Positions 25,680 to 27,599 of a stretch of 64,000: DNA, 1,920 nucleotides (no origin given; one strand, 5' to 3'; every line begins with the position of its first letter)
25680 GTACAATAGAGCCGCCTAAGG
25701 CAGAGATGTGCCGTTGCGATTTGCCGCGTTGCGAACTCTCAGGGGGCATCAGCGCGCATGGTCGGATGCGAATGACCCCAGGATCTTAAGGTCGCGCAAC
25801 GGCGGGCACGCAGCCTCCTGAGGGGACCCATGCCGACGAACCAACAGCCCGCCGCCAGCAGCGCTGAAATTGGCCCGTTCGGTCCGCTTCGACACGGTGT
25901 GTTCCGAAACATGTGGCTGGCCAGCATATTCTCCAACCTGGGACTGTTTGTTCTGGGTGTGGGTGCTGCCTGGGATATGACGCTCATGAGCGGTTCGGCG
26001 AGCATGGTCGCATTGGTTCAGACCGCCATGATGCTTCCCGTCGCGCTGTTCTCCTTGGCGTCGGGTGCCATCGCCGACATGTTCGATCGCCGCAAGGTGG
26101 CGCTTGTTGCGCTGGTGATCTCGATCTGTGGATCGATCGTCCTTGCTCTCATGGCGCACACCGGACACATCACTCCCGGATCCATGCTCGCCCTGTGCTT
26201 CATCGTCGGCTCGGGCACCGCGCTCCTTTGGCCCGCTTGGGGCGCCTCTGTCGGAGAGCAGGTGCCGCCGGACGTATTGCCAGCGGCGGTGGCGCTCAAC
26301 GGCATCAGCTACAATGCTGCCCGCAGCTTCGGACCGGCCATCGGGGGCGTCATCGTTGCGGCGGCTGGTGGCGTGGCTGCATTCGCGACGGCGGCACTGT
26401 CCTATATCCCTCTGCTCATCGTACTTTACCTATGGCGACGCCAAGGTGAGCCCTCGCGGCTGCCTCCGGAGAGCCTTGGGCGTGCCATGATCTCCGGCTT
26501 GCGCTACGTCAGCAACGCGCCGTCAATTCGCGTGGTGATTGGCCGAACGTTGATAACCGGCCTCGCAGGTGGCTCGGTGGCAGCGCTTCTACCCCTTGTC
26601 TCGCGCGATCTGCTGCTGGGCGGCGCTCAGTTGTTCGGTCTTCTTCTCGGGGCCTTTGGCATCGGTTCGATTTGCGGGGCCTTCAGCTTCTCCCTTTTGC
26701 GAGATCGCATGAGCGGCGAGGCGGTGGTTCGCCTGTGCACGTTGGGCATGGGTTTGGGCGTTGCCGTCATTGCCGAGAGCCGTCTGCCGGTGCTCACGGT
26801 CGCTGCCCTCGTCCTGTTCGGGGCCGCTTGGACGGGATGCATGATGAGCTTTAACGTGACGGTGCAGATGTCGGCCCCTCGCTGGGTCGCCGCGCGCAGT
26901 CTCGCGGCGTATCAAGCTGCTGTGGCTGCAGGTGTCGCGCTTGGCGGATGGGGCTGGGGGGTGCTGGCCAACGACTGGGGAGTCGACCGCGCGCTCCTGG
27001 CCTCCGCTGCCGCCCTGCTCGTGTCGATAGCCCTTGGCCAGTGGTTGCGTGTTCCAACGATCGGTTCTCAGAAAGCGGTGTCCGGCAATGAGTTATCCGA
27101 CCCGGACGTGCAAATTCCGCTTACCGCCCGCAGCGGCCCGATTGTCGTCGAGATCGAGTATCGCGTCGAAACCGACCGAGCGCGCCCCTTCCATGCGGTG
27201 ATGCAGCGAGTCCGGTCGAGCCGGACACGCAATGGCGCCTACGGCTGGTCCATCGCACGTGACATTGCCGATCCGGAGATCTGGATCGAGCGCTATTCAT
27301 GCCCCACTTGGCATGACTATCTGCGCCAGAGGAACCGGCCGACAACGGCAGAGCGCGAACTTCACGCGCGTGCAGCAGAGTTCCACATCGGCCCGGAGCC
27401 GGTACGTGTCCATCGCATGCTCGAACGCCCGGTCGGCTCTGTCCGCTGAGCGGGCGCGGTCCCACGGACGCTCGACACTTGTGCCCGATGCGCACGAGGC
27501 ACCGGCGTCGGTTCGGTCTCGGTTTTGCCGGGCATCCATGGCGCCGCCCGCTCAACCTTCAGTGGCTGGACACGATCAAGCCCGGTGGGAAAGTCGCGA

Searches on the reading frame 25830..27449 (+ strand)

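Call 3: search_protein_families(library=pfam, proteins=[window:25830-27449:+], max_evalue=0.1)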
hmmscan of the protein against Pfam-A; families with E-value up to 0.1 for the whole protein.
window:25830-27449:+ (539 aa): 3 families
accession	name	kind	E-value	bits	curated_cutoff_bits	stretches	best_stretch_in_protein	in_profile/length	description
PF05977.19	MFS_3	-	2.8e-163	544.6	27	1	15-533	2-522/524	Transmembrane secretion effector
PF07690.21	MFS_1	-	5.8e-35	121.3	33.4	2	28-372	1-346/347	Major Facilitator Superfamily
PF12812.13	PDZ_1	-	0.013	15.9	28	1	156-187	15-46/78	PDZ-like domain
